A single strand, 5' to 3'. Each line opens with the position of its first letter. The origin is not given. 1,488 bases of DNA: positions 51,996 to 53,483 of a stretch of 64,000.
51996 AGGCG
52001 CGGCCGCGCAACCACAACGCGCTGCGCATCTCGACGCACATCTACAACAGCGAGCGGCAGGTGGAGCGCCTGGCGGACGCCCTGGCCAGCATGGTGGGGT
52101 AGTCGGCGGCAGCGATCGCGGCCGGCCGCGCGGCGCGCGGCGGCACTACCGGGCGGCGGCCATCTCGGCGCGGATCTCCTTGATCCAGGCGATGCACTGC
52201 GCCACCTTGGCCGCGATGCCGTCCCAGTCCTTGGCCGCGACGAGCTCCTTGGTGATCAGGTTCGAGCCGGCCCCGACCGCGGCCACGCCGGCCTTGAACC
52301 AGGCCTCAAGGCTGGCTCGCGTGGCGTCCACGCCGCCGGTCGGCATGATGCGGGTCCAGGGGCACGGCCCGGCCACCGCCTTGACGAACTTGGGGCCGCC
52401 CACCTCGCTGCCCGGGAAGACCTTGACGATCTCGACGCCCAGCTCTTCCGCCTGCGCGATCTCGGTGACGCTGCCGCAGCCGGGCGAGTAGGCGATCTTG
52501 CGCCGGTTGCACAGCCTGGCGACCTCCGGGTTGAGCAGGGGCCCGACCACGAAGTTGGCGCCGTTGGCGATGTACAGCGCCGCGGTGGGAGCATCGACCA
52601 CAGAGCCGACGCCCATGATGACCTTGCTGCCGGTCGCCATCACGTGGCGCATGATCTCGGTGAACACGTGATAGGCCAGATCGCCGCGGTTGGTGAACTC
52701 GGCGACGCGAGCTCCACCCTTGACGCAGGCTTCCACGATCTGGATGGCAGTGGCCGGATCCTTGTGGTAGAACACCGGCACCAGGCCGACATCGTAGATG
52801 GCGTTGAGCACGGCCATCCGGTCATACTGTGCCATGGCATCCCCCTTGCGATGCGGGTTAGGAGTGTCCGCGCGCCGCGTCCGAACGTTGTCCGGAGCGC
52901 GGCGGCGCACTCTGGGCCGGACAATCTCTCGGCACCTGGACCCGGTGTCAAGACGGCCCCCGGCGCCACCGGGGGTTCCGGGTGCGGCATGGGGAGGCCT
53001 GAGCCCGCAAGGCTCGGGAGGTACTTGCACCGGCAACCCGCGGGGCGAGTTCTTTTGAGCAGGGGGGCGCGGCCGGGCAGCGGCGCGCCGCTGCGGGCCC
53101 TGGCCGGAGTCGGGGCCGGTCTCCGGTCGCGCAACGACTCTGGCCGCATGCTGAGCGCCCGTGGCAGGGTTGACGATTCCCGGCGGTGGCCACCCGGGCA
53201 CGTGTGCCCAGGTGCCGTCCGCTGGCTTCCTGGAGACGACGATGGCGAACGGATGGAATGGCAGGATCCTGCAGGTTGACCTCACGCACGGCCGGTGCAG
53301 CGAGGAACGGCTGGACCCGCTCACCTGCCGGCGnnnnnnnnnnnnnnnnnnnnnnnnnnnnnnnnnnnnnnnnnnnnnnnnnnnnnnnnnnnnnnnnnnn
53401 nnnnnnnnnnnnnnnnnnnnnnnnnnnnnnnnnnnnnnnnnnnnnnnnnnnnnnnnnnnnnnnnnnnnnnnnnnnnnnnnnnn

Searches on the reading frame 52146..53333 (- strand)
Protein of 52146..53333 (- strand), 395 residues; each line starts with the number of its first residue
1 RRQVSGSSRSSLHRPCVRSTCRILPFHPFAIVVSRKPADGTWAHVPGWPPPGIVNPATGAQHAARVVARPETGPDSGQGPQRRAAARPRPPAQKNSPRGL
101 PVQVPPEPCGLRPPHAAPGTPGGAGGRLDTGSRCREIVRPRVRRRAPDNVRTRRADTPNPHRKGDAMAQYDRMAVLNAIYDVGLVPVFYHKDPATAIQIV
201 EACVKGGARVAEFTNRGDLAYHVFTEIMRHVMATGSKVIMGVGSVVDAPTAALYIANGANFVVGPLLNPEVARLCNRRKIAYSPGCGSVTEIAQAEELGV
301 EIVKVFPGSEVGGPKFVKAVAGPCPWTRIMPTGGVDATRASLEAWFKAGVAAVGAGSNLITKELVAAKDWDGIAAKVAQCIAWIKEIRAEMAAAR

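Call 17: search_protein_families(library=pfam, proteins=[window:52146-53333:-], max_evalue=0.001)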
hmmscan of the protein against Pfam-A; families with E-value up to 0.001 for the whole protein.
window:52146-53333:- (395 aa): 1 family
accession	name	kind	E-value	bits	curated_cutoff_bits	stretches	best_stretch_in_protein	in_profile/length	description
PF01081.25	Aldolase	-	2.6e-35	122.1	27.8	1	181-374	7-194/196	KDPG and KHG aldolase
